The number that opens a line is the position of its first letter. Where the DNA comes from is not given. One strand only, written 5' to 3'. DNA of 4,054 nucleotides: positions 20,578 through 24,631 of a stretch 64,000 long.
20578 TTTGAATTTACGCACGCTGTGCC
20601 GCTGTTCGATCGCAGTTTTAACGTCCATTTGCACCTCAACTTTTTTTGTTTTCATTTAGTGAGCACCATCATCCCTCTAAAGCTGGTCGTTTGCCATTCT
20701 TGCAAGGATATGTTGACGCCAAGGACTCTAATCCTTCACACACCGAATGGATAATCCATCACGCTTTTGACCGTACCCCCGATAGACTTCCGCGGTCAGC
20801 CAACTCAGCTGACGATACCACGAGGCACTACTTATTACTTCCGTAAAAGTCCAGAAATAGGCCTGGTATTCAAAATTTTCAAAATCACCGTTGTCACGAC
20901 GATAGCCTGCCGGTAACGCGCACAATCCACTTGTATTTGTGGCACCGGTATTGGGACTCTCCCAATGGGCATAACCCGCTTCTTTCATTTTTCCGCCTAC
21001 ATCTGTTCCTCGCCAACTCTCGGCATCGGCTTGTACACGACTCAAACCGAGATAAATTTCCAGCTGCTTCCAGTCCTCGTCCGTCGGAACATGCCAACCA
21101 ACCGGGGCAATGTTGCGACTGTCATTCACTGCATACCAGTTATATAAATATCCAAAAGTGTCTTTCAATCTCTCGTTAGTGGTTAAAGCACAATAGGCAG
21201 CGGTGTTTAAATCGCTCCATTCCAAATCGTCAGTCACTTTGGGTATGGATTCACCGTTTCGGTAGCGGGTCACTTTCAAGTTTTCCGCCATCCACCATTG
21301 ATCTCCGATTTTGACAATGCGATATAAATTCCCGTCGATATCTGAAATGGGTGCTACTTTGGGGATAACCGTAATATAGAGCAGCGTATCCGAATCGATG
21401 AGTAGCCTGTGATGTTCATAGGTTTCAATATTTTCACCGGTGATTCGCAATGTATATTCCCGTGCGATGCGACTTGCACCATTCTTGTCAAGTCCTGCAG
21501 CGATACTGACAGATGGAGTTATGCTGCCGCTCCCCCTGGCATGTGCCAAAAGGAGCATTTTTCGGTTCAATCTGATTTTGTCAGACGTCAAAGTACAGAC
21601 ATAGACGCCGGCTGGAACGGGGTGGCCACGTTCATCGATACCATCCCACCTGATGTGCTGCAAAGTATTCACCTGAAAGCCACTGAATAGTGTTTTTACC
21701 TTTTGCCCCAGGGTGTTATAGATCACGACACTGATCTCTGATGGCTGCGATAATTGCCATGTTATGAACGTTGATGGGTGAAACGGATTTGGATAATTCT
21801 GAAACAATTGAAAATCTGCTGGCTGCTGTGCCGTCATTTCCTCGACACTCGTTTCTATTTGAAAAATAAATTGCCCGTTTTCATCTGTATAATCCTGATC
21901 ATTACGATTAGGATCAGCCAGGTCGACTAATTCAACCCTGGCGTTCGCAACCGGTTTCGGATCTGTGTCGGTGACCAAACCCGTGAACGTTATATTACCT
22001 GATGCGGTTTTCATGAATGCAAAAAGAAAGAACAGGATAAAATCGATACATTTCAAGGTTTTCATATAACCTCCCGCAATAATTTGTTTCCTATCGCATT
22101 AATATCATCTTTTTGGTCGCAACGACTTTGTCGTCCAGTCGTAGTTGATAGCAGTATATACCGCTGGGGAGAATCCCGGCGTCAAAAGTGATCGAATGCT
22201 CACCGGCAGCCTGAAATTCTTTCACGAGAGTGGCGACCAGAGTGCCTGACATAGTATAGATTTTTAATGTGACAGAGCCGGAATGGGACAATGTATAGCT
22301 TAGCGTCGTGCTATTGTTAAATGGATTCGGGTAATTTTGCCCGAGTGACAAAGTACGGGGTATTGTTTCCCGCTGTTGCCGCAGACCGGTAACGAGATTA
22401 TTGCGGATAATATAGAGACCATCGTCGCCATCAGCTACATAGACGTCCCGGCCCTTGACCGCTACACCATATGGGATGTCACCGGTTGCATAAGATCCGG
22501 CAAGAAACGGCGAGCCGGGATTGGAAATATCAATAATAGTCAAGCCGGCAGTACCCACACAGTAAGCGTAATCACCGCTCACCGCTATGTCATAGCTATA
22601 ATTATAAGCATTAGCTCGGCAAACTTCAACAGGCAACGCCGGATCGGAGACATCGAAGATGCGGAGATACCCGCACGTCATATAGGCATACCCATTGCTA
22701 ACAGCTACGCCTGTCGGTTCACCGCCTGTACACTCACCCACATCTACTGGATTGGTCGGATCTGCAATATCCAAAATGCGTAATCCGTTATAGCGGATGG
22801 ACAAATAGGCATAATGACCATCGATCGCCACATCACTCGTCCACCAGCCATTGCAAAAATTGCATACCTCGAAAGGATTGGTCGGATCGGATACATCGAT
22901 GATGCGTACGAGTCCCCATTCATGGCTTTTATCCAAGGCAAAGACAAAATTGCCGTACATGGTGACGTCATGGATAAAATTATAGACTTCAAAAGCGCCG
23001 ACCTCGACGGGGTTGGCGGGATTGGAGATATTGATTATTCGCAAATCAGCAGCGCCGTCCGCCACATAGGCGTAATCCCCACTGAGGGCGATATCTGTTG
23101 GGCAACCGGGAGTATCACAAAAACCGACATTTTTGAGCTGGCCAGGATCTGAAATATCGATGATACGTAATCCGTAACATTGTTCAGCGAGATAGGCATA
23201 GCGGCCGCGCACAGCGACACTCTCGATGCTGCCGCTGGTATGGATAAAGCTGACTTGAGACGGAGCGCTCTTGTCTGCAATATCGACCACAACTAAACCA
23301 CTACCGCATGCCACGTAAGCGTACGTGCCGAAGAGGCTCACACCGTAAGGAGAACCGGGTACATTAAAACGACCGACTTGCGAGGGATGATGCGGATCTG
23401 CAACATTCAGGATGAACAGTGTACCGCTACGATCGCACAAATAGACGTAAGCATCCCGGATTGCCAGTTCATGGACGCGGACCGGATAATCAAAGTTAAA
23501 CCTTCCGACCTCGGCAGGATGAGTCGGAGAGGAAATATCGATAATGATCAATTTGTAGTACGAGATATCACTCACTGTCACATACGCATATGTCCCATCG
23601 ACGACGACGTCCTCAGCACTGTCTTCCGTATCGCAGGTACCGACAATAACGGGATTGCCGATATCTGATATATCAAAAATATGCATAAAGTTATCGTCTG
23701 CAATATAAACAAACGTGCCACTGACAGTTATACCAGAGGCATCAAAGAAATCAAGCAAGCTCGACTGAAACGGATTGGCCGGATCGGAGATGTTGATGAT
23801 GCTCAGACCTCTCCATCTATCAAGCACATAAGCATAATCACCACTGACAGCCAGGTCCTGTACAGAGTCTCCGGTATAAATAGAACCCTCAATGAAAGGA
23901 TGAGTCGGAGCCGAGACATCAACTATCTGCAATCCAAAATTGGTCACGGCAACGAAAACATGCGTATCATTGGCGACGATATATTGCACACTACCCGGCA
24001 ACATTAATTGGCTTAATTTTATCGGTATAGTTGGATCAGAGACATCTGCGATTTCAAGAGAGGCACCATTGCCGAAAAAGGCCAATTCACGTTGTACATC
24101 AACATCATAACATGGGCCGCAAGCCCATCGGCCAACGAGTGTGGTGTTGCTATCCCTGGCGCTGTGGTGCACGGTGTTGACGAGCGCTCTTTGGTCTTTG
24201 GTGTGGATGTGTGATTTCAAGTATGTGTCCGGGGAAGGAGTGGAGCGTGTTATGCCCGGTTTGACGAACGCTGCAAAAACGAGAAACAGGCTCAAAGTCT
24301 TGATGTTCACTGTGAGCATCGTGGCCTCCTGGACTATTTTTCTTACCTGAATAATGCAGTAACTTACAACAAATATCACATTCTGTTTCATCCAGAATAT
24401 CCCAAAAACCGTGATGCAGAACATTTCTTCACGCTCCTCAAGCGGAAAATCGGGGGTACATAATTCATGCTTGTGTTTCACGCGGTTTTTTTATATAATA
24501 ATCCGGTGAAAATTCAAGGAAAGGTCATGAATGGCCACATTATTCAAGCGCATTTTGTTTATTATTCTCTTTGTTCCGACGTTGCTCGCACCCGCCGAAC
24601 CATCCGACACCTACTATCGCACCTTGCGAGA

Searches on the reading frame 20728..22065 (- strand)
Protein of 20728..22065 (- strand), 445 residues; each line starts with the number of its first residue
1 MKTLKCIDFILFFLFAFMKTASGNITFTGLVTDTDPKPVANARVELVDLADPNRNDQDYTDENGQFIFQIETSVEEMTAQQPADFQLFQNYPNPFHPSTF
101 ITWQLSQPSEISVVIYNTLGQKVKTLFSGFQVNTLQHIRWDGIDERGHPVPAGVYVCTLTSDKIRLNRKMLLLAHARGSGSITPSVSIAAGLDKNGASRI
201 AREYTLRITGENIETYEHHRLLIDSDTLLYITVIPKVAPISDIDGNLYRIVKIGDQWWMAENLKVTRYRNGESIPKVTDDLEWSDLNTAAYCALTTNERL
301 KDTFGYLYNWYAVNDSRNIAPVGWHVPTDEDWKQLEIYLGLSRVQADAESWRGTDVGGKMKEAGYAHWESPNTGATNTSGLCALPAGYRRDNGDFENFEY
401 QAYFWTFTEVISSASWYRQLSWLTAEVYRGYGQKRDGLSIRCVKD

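Call 29: search_protein_families(library=pfam, proteins=[window:20728-22065:-], max_evalue=0.001)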
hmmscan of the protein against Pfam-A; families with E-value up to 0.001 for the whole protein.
window:20728-22065:- (445 aa): 4 families
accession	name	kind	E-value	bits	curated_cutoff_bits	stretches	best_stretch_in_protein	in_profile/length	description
PF09603.15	Fib_succ_major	-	1.9e-53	182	33.9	1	251-444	1-187/187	Fibrobacter succinogenes major domain (Fib_succ_major)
PF13860.13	FlgD_ig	-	1.1e-07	32.2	27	1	101-161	12-75/79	FlgD Ig-like domain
PF13620.12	CarboxypepD_reg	-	1.5e-05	25.6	32.3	1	27-69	2-43/82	Carboxypeptidase regulatory-like domain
PF18962.6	Por_Secre_tail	-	9.8e-05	23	27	1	91-169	2-72/75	Secretion system C-terminal sorting domain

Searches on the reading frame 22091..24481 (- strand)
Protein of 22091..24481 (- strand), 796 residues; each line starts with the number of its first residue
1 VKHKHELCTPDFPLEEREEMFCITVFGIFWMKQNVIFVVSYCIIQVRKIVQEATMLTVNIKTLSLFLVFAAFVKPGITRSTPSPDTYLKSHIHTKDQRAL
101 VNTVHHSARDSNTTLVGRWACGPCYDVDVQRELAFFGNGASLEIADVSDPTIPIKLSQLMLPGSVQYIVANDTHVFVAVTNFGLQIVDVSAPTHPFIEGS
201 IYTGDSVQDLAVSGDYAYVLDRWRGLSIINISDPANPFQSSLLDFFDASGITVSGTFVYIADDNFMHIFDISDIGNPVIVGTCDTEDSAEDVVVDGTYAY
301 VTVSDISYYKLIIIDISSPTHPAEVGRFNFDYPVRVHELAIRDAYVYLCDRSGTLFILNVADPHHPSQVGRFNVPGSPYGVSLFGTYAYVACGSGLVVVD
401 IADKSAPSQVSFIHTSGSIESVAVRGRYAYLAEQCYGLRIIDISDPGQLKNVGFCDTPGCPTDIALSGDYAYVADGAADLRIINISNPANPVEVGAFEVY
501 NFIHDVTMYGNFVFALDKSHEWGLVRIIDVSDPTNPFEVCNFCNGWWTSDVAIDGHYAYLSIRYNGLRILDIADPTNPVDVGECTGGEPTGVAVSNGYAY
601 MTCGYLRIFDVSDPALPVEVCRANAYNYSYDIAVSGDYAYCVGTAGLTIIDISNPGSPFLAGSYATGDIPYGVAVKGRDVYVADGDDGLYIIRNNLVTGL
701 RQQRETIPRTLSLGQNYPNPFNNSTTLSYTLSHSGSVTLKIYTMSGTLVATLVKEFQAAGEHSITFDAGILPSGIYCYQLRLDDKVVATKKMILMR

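Call 29: search_protein_families(library=pfam, proteins=[window:22091-24481:-], max_evalue=0.001)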
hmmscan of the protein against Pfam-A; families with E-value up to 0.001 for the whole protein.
window:22091-24481:- (796 aa): 6 families
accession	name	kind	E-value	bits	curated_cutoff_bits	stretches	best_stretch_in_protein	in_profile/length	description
PF08309.17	LVIVD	-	4.7e-110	359.2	20.2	10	630-666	5-42/42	LVIVD repeat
PF18962.6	Por_Secre_tail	-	4.6e-09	36.9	27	1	717-793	2-74/75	Secretion system C-terminal sorting domain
PF09826.15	Beta_propel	-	8.5e-08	31.9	22.4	0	292-434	17-130/495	Beta propeller domain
PF21544.3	PorZ_N_b_propeller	-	6.3e-07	30.2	27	0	381-438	84-138/154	TSS9, PorZ, N-terminal beta-propeller domain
PF05694.17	SBP56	-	1e-05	25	34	0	447-501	292-349/453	56kDa selenium binding protein (SBP56)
PF13860.13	FlgD_ig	-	0.00014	22.2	27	1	726-778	13-71/79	FlgD Ig-like domain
